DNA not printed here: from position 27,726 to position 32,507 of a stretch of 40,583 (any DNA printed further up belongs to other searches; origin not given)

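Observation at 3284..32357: The AL-KR cassette occurs three times, each nested between two Lys-less A10-like remnants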

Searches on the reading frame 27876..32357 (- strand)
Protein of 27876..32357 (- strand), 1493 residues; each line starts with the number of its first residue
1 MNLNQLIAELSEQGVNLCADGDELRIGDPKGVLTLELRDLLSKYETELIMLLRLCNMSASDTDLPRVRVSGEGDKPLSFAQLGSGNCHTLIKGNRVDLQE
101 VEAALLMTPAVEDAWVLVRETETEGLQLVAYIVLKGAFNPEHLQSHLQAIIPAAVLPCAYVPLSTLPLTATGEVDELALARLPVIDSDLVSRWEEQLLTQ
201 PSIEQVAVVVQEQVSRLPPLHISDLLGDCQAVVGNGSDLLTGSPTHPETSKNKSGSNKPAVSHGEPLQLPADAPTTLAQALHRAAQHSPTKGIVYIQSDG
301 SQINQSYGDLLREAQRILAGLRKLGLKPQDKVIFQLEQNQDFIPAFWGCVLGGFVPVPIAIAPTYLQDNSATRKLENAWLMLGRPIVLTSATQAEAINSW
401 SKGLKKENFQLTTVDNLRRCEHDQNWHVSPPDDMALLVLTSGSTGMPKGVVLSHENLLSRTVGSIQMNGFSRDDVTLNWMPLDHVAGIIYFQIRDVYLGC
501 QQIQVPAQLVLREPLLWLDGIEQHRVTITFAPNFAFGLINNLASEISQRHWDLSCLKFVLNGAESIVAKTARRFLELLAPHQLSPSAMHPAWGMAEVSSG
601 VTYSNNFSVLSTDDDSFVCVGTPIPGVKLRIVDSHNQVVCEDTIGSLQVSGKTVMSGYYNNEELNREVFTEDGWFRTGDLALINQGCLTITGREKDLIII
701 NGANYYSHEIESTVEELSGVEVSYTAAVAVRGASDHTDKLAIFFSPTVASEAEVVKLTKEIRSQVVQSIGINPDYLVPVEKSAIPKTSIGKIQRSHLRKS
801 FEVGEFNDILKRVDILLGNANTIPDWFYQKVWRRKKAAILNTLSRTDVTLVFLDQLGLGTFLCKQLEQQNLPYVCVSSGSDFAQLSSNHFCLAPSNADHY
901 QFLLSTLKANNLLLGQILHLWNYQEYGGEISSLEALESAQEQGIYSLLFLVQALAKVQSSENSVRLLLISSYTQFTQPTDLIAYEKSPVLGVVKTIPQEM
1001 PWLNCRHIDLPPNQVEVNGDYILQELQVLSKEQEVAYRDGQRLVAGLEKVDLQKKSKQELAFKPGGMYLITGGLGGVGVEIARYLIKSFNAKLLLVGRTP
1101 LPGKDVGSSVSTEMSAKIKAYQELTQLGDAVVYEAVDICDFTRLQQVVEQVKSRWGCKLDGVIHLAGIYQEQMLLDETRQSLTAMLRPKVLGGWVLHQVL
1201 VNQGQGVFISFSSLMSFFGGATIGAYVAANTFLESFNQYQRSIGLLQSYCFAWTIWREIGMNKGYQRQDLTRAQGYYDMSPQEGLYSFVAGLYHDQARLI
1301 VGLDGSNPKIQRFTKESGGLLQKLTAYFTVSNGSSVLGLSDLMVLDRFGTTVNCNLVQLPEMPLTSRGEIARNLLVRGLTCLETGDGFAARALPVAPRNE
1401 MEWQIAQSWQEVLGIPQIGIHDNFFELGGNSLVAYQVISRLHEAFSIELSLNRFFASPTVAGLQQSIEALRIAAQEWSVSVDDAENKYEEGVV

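Call 3: search_protein_families(library=pfam, proteins=[window:27876-32357:-], max_evalue=0.01)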
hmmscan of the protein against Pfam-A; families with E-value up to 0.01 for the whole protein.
window:27876-32357:- (1493 aa): 10 families
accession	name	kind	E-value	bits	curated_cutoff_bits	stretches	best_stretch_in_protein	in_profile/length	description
PF00501.34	AMP-binding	-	2.3e-53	181.8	29.9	1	282-659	2-384/384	AMP-binding enzyme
PF08659.16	KR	-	2.1e-39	135.8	22.6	1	1066-1258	1-180/180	KR domain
PF21394.3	Beta-ketacyl_N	-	1.4e-21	77.3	26.9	1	864-1012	17-155/170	Beta-ketoacyl synthase-like, N-terminal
PF00550.31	PP-binding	-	2e-15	57.2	20.8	1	1404-1463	2-63/67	Phosphopantetheine attachment site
PF18563.6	TubC_N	-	1e-11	45.2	26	1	5-53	3-51/52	TubC N-terminal docking domain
PF00106.31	adh_short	-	1.4e-11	44.6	26.6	1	1069-1237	4-160/195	short chain dehydrogenase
PF13193.12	AMP-binding_C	-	7.5e-11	43.2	24.5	1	100-172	1-75/76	AMP-binding enzyme C-terminal domain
PF13561.12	adh_short_C2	-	2.6e-06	27.6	27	1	1119-1239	34-156/236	Enoyl-(Acyl carrier protein) reductase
PF23024.1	AMP-dom_DIP2-like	-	2e-05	25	27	1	696-802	2-101/110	Disco-interacting protein 2-like, AMP domain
PF14535.12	AMP-binding_C_2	-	0.0069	17.1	25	0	702-794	1-91/96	AMP-binding enzyme C-terminal domain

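Call 7: search_solved_structures(query=window:27876-32357:-, max_evalue=0.00001, show_alignments=1)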
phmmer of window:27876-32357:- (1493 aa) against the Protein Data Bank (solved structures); distinct sequences matched with E-value up to 0.00001: 245 (the best 60 are shown).
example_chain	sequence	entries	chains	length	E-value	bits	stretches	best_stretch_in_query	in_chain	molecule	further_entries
6ulw_A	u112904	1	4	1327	6.3e-242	809.3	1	197-1460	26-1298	Amino acid adenylation domain-containing protein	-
4r0m_B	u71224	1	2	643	4.4e-181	607.6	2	272-818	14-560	McyG protein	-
6ulx_A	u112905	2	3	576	9.9e-150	503.8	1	259-804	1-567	Amino acid adenylation domain-containing protein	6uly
6mfz_A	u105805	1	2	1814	2.1e-64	221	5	306-684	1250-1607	Linear gramicidin synthase subunit A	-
9be3_A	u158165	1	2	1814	4.3e-64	220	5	306-684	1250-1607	Linear gramicidin synthase subunit A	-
9meh_A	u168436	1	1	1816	4.3e-64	220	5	306-684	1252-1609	Linear gramicidin synthase subunit A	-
9be4_A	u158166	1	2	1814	1.7e-63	218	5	306-684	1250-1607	Linear gramicidin synthase subunit A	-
7r7f_A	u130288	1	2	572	1.9e-54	188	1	297-802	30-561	Polyketide synthase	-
7r7e_A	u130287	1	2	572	2.3e-54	187.7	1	297-802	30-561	Polyketide synthase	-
7r7g_A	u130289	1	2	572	2.6e-54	187.5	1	297-802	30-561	Polyketide synthase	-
6mfy_A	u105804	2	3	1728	1.1e-50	175.6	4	306-685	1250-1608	Linear gramicidin synthase subunit A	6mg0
3kxw_A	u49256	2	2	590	5.5e-47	163.3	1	278-800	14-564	Saframycin Mx1 synthetase B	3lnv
3pbk_A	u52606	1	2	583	4.7e-45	156.9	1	261-802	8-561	Fatty Acyl-Adenylate Ligase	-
8xjz_C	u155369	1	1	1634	1.2e-43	152.2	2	264-670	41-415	Peptide synthetase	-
2vsq_A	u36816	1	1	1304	2.4e-40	141.3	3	1395-1465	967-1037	SURFACTIN SYNTHETASE SUBUNIT 3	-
5d2e_A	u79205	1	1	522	2.3e-32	114.9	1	827-1310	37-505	MlnE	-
9up2_A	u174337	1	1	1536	9e-28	99.6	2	1358-1470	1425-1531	PvdL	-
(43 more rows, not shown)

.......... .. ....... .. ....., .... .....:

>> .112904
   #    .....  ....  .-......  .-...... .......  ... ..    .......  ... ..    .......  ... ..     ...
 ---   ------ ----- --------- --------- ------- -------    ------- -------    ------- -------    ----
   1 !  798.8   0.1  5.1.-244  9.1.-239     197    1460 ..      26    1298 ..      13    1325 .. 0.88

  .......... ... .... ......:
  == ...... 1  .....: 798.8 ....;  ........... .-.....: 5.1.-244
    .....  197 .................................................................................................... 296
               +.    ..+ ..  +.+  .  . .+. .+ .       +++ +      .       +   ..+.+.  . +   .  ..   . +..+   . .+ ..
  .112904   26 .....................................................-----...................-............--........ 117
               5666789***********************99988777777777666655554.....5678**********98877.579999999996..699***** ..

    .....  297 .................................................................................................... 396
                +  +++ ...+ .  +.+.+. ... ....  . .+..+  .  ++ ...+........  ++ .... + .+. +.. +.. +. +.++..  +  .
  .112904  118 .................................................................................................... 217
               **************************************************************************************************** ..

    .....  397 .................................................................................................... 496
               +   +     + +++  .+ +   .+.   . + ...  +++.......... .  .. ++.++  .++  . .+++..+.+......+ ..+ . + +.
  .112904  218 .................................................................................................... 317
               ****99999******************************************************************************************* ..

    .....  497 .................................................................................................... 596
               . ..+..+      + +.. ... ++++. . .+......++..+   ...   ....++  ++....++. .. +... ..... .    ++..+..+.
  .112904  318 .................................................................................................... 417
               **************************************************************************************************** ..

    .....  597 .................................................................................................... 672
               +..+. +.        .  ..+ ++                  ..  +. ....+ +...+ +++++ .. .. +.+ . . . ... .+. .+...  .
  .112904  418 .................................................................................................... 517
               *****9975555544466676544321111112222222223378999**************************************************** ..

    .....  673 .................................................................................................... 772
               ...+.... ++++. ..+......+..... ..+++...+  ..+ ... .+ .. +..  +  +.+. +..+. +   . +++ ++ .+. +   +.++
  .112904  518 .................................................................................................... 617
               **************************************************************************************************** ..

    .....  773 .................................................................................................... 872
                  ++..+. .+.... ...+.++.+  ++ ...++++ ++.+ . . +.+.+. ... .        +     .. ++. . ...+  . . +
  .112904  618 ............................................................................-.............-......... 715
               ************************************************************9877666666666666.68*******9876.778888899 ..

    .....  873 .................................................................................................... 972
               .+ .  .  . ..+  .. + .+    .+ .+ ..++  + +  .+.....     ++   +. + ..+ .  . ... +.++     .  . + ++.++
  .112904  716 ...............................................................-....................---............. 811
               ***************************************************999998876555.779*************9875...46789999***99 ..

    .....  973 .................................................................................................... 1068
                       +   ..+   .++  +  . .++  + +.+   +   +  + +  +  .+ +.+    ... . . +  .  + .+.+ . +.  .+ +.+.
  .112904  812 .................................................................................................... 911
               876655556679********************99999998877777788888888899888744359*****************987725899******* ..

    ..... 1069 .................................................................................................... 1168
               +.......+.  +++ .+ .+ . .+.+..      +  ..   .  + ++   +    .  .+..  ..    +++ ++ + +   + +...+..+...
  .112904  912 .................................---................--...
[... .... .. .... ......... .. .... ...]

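Call 20: find_homologous_proteins(query=window:27876-32357:-, max_evalue=1e-50)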
Query window:27876-32357:- (1493 aa): 2401 proteins with E <= 1e-50 among 8000 candidates; the best 120 are listed.
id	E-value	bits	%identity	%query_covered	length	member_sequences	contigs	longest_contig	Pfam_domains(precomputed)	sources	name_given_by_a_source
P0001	0.0e+0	3389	100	100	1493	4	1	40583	PF08659.17,PF21394.4,PF00550.32,PF13561.13,PF18563.7,PF00501.35,PF13193.13,PF00106.32,PF23024.2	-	-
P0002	0.0e+0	2314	76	93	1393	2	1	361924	PF08659.17,PF21394.4,PF00550.32,PF00501.35,PF13193.13,PF00106.32,PF23024.2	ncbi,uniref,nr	ncbi:SDR family NAD(P)-dependent oxidoreductase [Nostoc sp. CENA67]|uniref:SDR family NAD(P)-depende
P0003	0.0e+0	2231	73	93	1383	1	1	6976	PF08659.17,PF21394.4,PF00550.32,PF00501.35,PF13193.13,PF00106.32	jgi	jgi:acyl-CoA synthetase (AMP-forming)/AMP-acid ligase II/acyl carrier protein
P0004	0.0e+0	2181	69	93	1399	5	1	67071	PF08659.17,PF21394.4,PF00550.32,PF00501.35,PF13193.13,PF00106.32,PF23024.2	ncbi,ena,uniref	ncbi:SDR family NAD(P)-dependent oxidoreductase [uncultured Nostoc sp.]|uniref:SDR family NAD(P)-dep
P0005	0.0e+0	2053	67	93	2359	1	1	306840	PF08659.17,PF00668.26,PF21394.4,PF00550.32,PF18563.7,PF00501.35,PF13193.13,PF00106.32,PF23024.2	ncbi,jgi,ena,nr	ncbi:MAG: amino acid adenylation domain-containing protein [Iphinoe sp. HA4291-MV1]|jgi:amino acid a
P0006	0.0e+0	1920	62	96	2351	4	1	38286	PF08659.17,PF00668.26,PF21394.4,PF00550.32,PF18563.7,PF00501.35,PF13193.13,PF00106.32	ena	-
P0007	0.0e+0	1900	62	93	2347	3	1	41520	PF08659.17,PF00668.26,PF21394.4,PF00550.32,PF18563.7,PF00501.35,PF13193.13,PF00106.32,PF23024.2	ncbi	-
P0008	0.0e+0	1877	61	93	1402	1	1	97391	PF08659.17,PF21394.4,PF00550.32,PF13561.13,PF00501.35,PF00106.32,PF23024.2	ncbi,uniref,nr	ncbi:AMP-binding protein [Nostocaceae cyanobacterium CENA369]|uniref:AMP-binding protein n=1 Tax=Den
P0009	0.0e+0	1866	60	95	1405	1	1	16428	PF08659.17,PF21394.4,PF00550.32,PF13561.13,PF00501.35,PF00106.32,PF23024.2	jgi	-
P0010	0.0e+0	1860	60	93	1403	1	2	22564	PF08659.17,PF21394.4,PF00550.32,PF13561.13,PF00501.35,PF13193.13,PF00106.32,PF23024.2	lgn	-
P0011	0.0e+0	1850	59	91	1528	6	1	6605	PF08659.17,PF21394.4,PF00550.32,PF13561.13,PF00501.35,PF00106.32,PF23024.2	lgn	-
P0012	0.0e+0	1831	58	93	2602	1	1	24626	PF08659.17,PF00668.26,PF21394.4,PF00550.32,PF13561.13,PF18563.7,PF00501.35,PF13193.13,PF00975.27,PF00106.32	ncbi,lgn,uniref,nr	ncbi:SDR family NAD(P)-dependent oxidoreductase [Nostoc sp. NMS4]|uniref:SDR family NAD(P)-dependent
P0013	0.0e+0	1824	59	93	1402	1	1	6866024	PF08659.17,PF21394.4,PF00550.32,PF13561.13,PF00501.35,PF00106.32,PF23024.2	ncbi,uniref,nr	ncbi:non-ribosomal peptide synthetase [Halotia branconii]|uniref:SDR family oxidoreductase n=1 Tax=H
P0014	0.0e+0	1817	61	91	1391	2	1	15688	PF08659.17,PF21394.4,PF00550.32,PF13561.13,PF00501.35,PF00106.32,PF23024.2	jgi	jgi:acyl-CoA synthetase (AMP-forming)/AMP-acid ligase II/NAD(P)-dependent dehydrogenase (short-subun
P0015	0.0e+0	1795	58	93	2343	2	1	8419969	PF08659.17,PF00668.26,PF21394.4,PF00550.32,PF18563.7,PF00501.35,PF13193.13,PF00106.32,PF23024.2,PF01370.28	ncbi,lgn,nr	ncbi:AMP-dependent synthetase and ligase [Nostoc sp. NIES-4103]|nr:AMP-dependent synthetase and liga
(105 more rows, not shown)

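Call 28: find_encoding_contigs(protein=P0002, flank=10000, max_places=2)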
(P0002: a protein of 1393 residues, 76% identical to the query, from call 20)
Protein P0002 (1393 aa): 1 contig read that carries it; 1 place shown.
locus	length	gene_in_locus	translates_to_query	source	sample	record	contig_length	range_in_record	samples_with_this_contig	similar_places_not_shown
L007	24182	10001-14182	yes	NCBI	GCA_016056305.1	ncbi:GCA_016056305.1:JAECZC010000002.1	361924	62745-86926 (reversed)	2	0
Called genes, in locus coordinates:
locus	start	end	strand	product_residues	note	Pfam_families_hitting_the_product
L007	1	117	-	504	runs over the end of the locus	PF00004:AAA, PF17862:AAA_lid_3 (weak)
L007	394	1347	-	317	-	PF00005:ABC_tran, PF13304:AAA_21 (faint)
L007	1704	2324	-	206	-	PF00475:IGPD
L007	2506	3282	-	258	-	PF00106:adh_short, PF13561:adh_short_C2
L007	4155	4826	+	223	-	PF00027:cNMP_binding, PF13545:HTH_Crp_2, PF00325:Crp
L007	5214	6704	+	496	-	PF11283:DUF3084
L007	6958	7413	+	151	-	PF03652:RuvX (weak)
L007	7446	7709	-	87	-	PF11344:DUF3146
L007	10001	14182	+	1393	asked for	PF13193:AMP-binding_C (faint), PF00501:AMP-binding, PF23024:AMP-dom_DIP2-like (weak), PF21394:Beta-ketacyl_N, PF00106:adh_short, PF08659:KR, PF00550:PP-binding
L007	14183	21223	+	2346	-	PF00668:Condensation, PF18563:TubC_N, PF00501:AMP-binding, PF13193:AMP-binding_C, PF00501:AMP-binding, PF21394:Beta-ketacyl_N, PF00106:adh_short, PF08659:KR, +2 more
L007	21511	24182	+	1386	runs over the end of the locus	PF00668:Condensation, PF00501:AMP-binding, PF13193:AMP-binding_C, PF00550:PP-binding, PF00975:Thioesterase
